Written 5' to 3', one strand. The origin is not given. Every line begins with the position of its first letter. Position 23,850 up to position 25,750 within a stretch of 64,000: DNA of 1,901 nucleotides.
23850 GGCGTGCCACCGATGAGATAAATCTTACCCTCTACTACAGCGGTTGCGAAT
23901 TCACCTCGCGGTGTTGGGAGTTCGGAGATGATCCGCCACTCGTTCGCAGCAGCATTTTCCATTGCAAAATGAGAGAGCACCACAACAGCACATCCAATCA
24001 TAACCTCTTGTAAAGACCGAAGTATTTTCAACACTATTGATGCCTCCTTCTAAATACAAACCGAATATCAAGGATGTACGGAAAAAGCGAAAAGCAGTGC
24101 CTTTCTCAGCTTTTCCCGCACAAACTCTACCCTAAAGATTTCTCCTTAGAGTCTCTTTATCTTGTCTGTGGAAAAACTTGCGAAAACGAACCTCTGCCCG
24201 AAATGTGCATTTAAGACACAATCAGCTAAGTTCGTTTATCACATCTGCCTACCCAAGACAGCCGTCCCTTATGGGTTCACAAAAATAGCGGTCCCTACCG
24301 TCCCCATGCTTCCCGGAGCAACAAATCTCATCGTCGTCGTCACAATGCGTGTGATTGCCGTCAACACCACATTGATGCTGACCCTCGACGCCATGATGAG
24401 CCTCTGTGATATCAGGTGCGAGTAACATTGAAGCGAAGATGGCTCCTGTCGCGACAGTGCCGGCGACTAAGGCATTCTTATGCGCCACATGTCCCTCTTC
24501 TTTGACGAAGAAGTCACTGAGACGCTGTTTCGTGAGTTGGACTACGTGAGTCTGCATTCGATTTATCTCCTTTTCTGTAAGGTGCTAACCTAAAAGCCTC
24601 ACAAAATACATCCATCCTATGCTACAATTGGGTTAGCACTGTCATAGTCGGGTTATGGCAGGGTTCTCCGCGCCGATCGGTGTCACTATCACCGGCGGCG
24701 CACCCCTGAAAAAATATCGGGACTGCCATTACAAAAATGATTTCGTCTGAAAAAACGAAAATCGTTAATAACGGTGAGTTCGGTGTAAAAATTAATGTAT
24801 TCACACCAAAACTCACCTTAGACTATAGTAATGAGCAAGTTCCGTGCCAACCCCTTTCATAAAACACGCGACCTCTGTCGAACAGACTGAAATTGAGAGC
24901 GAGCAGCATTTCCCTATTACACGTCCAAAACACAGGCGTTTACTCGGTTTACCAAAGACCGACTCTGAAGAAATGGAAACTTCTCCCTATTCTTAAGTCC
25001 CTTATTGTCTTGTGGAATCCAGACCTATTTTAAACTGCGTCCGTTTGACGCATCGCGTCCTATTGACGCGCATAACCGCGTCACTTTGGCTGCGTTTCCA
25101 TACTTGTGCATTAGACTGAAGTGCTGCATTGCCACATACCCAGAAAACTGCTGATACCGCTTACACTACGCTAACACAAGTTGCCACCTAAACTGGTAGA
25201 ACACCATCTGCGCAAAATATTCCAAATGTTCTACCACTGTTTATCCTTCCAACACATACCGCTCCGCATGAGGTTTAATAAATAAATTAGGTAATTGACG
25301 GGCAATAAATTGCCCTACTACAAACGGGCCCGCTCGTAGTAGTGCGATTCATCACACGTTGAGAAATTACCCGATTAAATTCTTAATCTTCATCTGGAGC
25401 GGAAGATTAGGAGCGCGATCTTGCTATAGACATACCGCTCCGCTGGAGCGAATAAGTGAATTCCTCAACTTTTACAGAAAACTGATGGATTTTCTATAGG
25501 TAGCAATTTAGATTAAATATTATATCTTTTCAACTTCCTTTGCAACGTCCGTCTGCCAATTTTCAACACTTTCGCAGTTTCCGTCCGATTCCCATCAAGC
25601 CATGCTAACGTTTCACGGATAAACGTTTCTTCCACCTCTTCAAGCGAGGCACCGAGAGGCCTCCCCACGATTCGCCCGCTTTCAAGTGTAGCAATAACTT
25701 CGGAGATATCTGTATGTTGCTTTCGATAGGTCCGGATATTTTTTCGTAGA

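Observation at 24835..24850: Perfect sigma-54 -24/-12 promoter with a long (about 265 nt) leader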

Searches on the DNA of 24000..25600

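Call 7: search_rna_families(source=window, start=24000, end=25600, threshold=evalue, max_evalue=10)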
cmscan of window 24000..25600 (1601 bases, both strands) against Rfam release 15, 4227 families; matches with E-value up to 10: 4.
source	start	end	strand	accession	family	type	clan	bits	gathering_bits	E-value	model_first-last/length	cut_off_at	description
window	25274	25387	-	RF04069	MIR6135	Gene; miRNA;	-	19.9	99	4.4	1-122/122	no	MIR6135 microRNA precursor family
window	25247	25368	+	RF02325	TtnuHACA18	Gene; snRNA; snoRNA; HACA-box;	-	19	100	8.1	1-130/130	no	Tetrahymena snoRNA TtnuHACA18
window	24770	24819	-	RF04252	mir-8186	Gene; miRNA;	-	15.3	80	8.1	1-61/61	no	mir-8186 microRNA precursor family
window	25180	25223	-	RF01497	ALIL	Cis-reg;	-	10.9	50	7.2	1-117/117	no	ALIL pseudoknot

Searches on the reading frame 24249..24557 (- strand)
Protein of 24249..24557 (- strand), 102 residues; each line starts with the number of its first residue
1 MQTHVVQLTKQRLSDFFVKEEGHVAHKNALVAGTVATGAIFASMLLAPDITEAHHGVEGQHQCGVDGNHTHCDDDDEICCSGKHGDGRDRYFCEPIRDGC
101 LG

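Call 10: search_protein_families(library=pfam, proteins=[window:24249-24557:-], max_evalue=0.01)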
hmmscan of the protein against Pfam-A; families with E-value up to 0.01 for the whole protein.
window:24249-24557:- (102 aa): 0 families

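Call 12: find_homologous_proteins(query=window:24249-24557:-, max_evalue=0.01)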
Query window:24249-24557:- (102 aa): 203 proteins with E <= 0.01 among 203 candidates; the best 120 are listed.
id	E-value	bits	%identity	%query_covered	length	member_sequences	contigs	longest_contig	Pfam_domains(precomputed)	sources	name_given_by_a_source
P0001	1.3e-57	210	91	98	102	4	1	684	-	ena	-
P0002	5.5e-50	186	82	98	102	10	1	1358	-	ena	-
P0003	1.6e-48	181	81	98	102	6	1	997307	-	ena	-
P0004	1.4e-46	175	80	98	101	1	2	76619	-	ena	-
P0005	2.3e-46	174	77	98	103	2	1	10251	-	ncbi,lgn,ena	-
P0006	2.9e-46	174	79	98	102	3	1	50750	-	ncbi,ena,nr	ncbi:hypothetical protein J4G07_04945 [Candidatus Poribacteria bacterium]|nr:hypothetical protein [C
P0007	5.4e-46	173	77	98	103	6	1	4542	-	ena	-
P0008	3.6e-42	161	74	98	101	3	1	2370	-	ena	-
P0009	2.5e-41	158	73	98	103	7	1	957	-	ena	-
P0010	1.7e-40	155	69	98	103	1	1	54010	-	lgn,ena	-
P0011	1.9e-40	155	74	98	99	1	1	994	-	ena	-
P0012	2.9e-39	151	72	98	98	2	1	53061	-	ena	-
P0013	2.9e-39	151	68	98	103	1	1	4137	-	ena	-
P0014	3.5e-39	151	72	98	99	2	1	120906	-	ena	-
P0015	6.5e-39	150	65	98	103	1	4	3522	-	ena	-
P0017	4.0e-35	138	67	98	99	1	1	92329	-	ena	-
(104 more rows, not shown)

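Call 14: find_related_loci(query=A1, collection=genome_contigs, flank=3500)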
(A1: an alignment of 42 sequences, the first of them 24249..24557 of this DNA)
Query A1 (102 aa) in genome_contigs; peptide patterns used: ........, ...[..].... (x = any residue, [..] = any of these).
145 stretches matched a pattern; 29 encode a relative of the query (tblastn E <= 1e-3); 28 distinct loci.
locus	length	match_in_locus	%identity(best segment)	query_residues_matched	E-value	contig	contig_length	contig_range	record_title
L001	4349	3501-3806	77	1-100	8e-50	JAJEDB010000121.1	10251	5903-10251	MAG: Candidatus Poribacteria bacterium isolate jk18xAbins.50 k141_728970, whole genome shotgun sequence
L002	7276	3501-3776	64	1-100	1e-37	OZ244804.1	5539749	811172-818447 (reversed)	MAG: Candidatus Poribacteria bacterium isolate 01d6ffbc-f1d2-4681-b35a-d9b575322fea genome assembly, chromosome: 1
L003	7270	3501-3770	69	1-93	4e-34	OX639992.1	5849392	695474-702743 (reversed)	MAG: uncultured Poribacteria bacterium isolate 2342930e-25dc-453b-b24c-d77caf5257d8 genome assembly, chromosome: 1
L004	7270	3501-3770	65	1-92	1e-32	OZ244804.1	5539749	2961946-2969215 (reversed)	MAG: Candidatus Poribacteria bacterium isolate 01d6ffbc-f1d2-4681-b35a-d9b575322fea genome assembly, chromosome: 1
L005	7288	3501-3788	63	1-96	4e-32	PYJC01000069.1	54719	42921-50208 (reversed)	MAG: Candidatus Poribacteria bacterium isolate PCPOR1 Ga0206387_1069, whole genome shotgun sequence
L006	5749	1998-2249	64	1-93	9e-32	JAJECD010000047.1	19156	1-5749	MAG: Candidatus Poribacteria bacterium isolate jk18x9bins.85 k141_394796, whole genome shotgun sequence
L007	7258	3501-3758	63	1-93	1e-29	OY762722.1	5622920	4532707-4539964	MAG: Candidatus Poribacteria bacterium isolate ed6806d3-dd7a-4409-98ee-5b7e1ebe3502 genome assembly, chromosome: 1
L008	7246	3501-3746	62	1-93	9e-29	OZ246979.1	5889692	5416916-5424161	MAG: Candidatus Poribacteria bacterium isolate b1f05427-043e-45ba-8b49-4d0e3d1ba290 genome assembly, chromosome: 1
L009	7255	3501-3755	61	1-93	1e-28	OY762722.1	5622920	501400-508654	MAG: Candidatus Poribacteria bacterium isolate ed6806d3-dd7a-4409-98ee-5b7e1ebe3502 genome assembly, chromosome: 1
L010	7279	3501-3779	54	1-100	3e-28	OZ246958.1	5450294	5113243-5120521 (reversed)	MAG: Candidatus Poribacteria bacterium isolate eb1091dc-daf2-4aeb-812c-2eaa76c9e045 genome assembly, chromosome: 1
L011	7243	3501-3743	68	1-82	5e-28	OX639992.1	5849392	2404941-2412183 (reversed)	MAG: uncultured Poribacteria bacterium isolate 2342930e-25dc-453b-b24c-d77caf5257d8 genome assembly, chromosome: 1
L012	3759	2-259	59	7-96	9e-28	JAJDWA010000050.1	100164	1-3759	MAG: Candidatus Poribacteria bacterium isolate jk18x22bins.76 k141_799717, whole genome shotgun sequence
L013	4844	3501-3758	56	1-93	3e-27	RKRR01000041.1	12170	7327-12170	MAG: Candidatus Poribacteria bacterium isolate PNGco_C_binSS2 scaffold_798, whole genome shotgun sequence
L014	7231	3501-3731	61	1-88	4e-27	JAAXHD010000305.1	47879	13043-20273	MAG: Candidatus Poribacteria bacterium isolate Plut_88880 unfiltered_Plut_88880_genomic_contig_120992, whole genome shot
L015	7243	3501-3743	65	1-82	9e-27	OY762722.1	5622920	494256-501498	MAG: Candidatus Poribacteria bacterium isolate ed6806d3-dd7a-4409-98ee-5b7e1ebe3502 genome assembly, chromosome: 1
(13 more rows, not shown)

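Call 21: find_encoding_contigs(protein=P0003, flank=3000, max_places=2)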
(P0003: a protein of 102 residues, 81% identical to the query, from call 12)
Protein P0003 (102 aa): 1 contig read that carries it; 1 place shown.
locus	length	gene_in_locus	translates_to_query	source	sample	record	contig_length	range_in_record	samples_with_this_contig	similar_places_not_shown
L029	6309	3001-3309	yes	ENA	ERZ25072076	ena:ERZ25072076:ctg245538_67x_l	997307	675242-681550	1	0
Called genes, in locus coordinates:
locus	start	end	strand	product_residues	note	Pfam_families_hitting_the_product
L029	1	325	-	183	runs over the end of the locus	PF03602:Cons_hypoth95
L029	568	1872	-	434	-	PF07394:DUF1501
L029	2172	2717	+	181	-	PF04542:Sigma70_r2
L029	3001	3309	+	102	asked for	-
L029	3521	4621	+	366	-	PF13415:Beta-prop_FBX42, PF13964:Beta-prop_Calicin, PF24681:Kelch_KLHDC2_KLHL20_DRC7, PF25210:Kelch_FKB95, PF01344:Kelch_1, PF24981:Beta-prop_ATRN-LZTR1, PF24996:NANM, PF25210:Kelch_FKB95, +13 more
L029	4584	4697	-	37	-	-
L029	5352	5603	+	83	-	-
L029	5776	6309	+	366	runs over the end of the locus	PF13415:Beta-prop_FBX42, PF13964:Beta-prop_Calicin, PF24681:Kelch_KLHDC2_KLHL20_DRC7, PF24981:Beta-prop_ATRN-LZTR1, PF25210:Kelch_FKB95, PF01344:Kelch_1, PF07646:Kelch_2, PF13964:Beta-prop_Calicin, +12 more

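Call 22: find_encoding_contigs(protein=P0004, flank=3000, max_places=2)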
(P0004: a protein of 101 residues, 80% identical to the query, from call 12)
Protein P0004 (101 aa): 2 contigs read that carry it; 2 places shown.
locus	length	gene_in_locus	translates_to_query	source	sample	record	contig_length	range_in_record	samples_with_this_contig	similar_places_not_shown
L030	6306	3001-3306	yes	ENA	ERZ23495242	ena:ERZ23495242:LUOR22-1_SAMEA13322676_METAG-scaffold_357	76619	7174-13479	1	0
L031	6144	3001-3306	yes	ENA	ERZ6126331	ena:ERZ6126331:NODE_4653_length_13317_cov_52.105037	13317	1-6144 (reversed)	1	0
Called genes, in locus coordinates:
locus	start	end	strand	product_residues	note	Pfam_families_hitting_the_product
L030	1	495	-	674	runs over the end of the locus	PF03781:FGE-sulfatase, PF13088:BNR_2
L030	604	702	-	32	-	-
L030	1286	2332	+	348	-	PF00158:Sigma54_activat, PF01078:Mg_chelatase (faint), PF14532:Sigma54_activ_2, PF07728:AAA_5 (weak), PF25601:AAA_lid_14, PF02954:HTH_8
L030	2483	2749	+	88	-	-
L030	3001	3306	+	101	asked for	-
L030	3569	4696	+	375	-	PF24681:Kelch_KLHDC2_KLHL20_DRC7, PF13964:Beta-prop_Calicin, PF24681:Kelch_KLHDC2_KLHL20_DRC7, PF25210:Kelch_FKB95, PF24981:Beta-prop_ATRN-LZTR1, PF01344:Kelch_1, PF25210:Kelch_FKB95, PF01344:Kelch_1, +8 more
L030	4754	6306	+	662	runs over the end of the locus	PF13435:Cytochrome_C554, PF01323:DSBA (faint), PF03227:GILT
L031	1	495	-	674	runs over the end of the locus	PF03781:FGE-sulfatase, PF13088:BNR_2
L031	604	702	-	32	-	-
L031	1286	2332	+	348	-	PF00158:Sigma54_activat, PF01078:Mg_chelatase (faint), PF14532:Sigma54_activ_2, PF07728:AAA_5 (weak), PF25601:AAA_lid_14, PF02954:HTH_8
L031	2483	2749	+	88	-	-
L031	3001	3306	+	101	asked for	-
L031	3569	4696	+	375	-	PF24681:Kelch_KLHDC2_KLHL20_DRC7, PF13964:Beta-prop_Calicin, PF24681:Kelch_KLHDC2_KLHL20_DRC7, PF24981:Beta-prop_ATRN-LZTR1, PF25210:Kelch_FKB95, PF01344:Kelch_1, PF01344:Kelch_1, PF01344:Kelch_1, +8 more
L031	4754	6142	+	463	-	?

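Call 23: find_encoding_contigs(protein=P0006, flank=3000, max_places=2)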
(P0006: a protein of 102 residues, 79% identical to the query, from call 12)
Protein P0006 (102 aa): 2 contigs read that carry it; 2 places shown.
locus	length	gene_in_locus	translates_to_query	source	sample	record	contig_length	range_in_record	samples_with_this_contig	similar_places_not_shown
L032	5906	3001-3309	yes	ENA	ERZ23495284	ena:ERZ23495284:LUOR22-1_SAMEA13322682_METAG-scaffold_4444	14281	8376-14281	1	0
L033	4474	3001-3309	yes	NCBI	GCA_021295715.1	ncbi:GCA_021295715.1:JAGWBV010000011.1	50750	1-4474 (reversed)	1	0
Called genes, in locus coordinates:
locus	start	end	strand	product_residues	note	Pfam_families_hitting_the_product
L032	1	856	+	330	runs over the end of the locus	PF01078:Mg_chelatase (faint), PF00158:Sigma54_activat, PF14532:Sigma54_activ_2, PF07728:AAA_5, PF25601:AAA_lid_14, PF02954:HTH_8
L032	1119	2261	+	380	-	PF24681:Kelch_KLHDC2_KLHL20_DRC7, PF13964:Beta-prop_Calicin, PF24681:Kelch_KLHDC2_KLHL20_DRC7, PF25210:Kelch_FKB95, PF24981:Beta-prop_ATRN-LZTR1, PF01344:Kelch_1, PF01344:Kelch_1, PF13964:Beta-prop_Calicin, +9 more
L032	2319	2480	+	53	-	-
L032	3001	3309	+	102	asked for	-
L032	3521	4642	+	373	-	PF24681:Kelch_KLHDC2_KLHL20_DRC7, PF13964:Beta-prop_Calicin, PF25210:Kelch_FKB95, PF01344:Kelch_1, PF25210:Kelch_FKB95, PF01344:Kelch_1, PF13415:Beta-prop_FBX42, PF13964:Beta-prop_Calicin, +8 more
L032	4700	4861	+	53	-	-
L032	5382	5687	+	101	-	-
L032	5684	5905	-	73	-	?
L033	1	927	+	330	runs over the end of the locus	PF00158:Sigma54_activat, PF14532:Sigma54_activ_2, PF07728:AAA_5, PF25601:AAA_lid_14, PF02954:HTH_8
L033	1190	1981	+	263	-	PF07646:Kelch_2 (faint), PF24681:Kelch_KLHDC2_KLHL20_DRC7, PF13964:Beta-prop_Calicin, PF24681:Kelch_KLHDC2_KLHL20_DRC7, PF24981:Beta-prop_ATRN-LZTR1 (weak), PF25210:Kelch_FKB95, PF24996:NANM (weak), PF01344:Kelch_1, +1 more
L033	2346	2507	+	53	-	-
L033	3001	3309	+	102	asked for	-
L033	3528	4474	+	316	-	PF24681:Kelch_KLHDC2_KLHL20_DRC7, PF01344:Kelch_1 (weak), PF13964:Beta-prop_Calicin, PF25210:Kelch_FKB95, PF24996:NANM (weak), PF01344:Kelch_1, PF24681:Kelch_KLHDC2_KLHL20_DRC7, PF13964:Beta-prop_Calicin, +6 more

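Call 24: find_encoding_contigs(protein=P0010, flank=3000, max_places=2)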
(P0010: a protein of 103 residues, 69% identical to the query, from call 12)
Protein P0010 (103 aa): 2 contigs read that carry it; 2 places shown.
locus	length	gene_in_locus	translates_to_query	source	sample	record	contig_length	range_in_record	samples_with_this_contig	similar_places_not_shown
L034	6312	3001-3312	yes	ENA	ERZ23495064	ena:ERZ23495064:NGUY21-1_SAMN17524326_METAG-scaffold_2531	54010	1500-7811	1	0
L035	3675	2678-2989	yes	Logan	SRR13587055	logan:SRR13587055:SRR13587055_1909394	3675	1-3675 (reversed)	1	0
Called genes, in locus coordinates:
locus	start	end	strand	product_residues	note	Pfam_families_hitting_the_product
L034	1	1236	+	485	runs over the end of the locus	PF01139:RtcB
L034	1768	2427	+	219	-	-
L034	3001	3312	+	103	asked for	-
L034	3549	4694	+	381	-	PF13415:Beta-prop_FBX42 (weak), PF24681:Kelch_KLHDC2_KLHL20_DRC7, PF13964:Beta-prop_Calicin, PF24996:NANM, PF25210:Kelch_FKB95, PF01344:Kelch_1, PF13964:Beta-prop_Calicin, PF01344:Kelch_1, +7 more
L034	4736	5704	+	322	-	-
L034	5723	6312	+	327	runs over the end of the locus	PF14522:Cytochrome_C7 (faint), PF13435:Cytochrome_C554, PF01323:DSBA, PF03227:GILT, PF13743:Thioredoxin_5 (faint)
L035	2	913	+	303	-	?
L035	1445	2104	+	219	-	-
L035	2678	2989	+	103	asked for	-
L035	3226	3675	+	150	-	?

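Call 33: find_encoding_contigs(protein=P0012, flank=2500, max_places=1)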
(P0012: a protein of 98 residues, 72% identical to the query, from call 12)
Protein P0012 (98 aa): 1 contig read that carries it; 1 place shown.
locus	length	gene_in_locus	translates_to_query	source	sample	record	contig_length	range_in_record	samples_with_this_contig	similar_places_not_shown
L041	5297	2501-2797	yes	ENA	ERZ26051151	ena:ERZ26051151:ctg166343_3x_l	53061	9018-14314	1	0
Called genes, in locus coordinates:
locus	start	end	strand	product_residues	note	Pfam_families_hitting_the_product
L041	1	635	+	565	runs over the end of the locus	PF00534:Glycos_transf_1, PF13692:Glyco_trans_1_4, PF20706:GT4-conflict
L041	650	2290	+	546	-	-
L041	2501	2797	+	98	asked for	-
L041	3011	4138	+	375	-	PF24681:Kelch_KLHDC2_KLHL20_DRC7, PF13964:Beta-prop_Calicin, PF24681:Kelch_KLHDC2_KLHL20_DRC7, PF24981:Beta-prop_ATRN-LZTR1, PF25210:Kelch_FKB95, PF24996:NANM, PF01344:Kelch_1, PF13415:Beta-prop_FBX42, +8 more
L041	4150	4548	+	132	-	PF01478:Peptidase_A24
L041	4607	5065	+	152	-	PF13384:HTH_23 (weak), PF13551:HTH_29, PF13565:HTH_32, PF13592:HTH_33 (weak)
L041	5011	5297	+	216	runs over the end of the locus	PF13358:DDE_3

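Call 34: find_encoding_contigs(protein=P0014, flank=2500, max_places=1)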
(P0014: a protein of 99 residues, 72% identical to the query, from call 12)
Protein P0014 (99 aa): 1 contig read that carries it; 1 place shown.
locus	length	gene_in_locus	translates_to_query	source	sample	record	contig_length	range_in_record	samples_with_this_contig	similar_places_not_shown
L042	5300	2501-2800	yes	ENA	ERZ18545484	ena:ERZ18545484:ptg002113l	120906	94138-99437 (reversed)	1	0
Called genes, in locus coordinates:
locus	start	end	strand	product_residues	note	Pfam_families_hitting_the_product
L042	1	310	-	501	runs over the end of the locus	PF00370:FGGY_N, PF02782:FGGY_C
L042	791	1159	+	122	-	-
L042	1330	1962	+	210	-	PF04542:Sigma70_r2, PF08281:Sigma70_r4_2 (weak)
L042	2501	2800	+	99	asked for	-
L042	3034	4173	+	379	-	PF24681:Kelch_KLHDC2_KLHL20_DRC7, PF13964:Beta-prop_Calicin, PF25210:Kelch_FKB95, PF24681:Kelch_KLHDC2_KLHL20_DRC7, PF24996:NANM, PF01344:Kelch_1, PF01344:Kelch_1, PF24681:Kelch_KLHDC2_KLHL20_DRC7, +9 more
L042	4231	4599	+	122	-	PF13435:Cytochrome_C554 (weak)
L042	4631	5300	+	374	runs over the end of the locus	PF13415:Beta-prop_FBX42, PF24681:Kelch_KLHDC2_KLHL20_DRC7, PF25210:Kelch_FKB95, PF01344:Kelch_1, PF13964:Beta-prop_Calicin, PF25210:Kelch_FKB95, PF01344:Kelch_1, PF24681:Kelch_KLHDC2_KLHL20_DRC7, +10 more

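Call 35: find_encoding_contigs(protein=P0017, flank=2500, max_places=1)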
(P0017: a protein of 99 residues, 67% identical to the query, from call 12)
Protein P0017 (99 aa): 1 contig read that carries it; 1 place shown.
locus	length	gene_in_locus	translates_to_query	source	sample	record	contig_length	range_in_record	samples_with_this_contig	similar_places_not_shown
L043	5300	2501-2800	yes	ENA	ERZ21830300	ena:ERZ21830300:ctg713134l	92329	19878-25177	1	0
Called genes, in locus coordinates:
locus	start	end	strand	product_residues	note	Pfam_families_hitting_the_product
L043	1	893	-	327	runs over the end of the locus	PF13088:BNR_2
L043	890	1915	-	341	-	PF03781:FGE-sulfatase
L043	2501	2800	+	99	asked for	-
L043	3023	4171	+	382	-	PF24681:Kelch_KLHDC2_KLHL20_DRC7, PF25210:Kelch_FKB95, PF24996:NANM, PF01344:Kelch_1, PF13964:Beta-prop_Calicin, PF24681:Kelch_KLHDC2_KLHL20_DRC7, PF24996:NANM, PF01344:Kelch_1, +10 more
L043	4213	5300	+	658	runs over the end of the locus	PF13435:Cytochrome_C554, PF03227:GILT, PF01323:DSBA (weak)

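Call 36: find_encoding_contigs(protein=P0013, flank=2500, max_places=1)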
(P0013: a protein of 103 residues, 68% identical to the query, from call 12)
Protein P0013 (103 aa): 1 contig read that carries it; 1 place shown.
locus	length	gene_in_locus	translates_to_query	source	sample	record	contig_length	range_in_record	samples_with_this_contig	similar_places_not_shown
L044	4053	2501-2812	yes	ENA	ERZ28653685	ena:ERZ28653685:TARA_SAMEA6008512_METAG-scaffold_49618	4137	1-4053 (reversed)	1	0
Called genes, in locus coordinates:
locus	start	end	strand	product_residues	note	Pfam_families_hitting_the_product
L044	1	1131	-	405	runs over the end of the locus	?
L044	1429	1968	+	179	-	PF04542:Sigma70_r2, PF08281:Sigma70_r4_2 (weak)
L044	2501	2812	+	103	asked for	-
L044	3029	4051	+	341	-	?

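Call 37: find_encoding_contigs(protein=P0007, flank=2500, max_places=1)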
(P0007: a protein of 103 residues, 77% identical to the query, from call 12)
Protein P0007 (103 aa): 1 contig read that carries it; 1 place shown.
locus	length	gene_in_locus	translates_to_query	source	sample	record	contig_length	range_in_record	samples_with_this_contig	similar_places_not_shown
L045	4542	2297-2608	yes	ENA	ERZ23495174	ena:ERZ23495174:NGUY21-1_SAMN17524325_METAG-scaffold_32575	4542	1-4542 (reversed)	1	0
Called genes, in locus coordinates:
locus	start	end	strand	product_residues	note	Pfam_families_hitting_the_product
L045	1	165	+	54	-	?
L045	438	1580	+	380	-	PF24681:Kelch_KLHDC2_KLHL20_DRC7, PF13964:Beta-prop_Calicin, PF25210:Kelch_FKB95, PF24996:NANM, PF01344:Kelch_1, PF25210:Kelch_FKB95, PF24681:Kelch_KLHDC2_KLHL20_DRC7, PF13964:Beta-prop_Calicin, +11 more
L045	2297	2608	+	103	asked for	-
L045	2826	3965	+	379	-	PF24681:Kelch_KLHDC2_KLHL20_DRC7, PF13964:Beta-prop_Calicin, PF25210:Kelch_FKB95, PF01344:Kelch_1, PF13415:Beta-prop_FBX42, PF25210:Kelch_FKB95, PF01344:Kelch_1, PF13964:Beta-prop_Calicin, +10 more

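Call 49: search_protein_families(library=ncbifam, proteins=[window:24249-24557:-], max_evalue=0.001)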
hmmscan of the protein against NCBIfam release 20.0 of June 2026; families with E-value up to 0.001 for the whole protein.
window:24249-24557:- (102 aa): 1 family
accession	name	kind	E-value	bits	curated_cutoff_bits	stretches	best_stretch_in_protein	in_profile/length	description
NF038309.1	HisXaaSer_A3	equivalog_domain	0.00092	19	65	0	10-55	6-48/81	His-Xaa-Ser repeat protein HxsA3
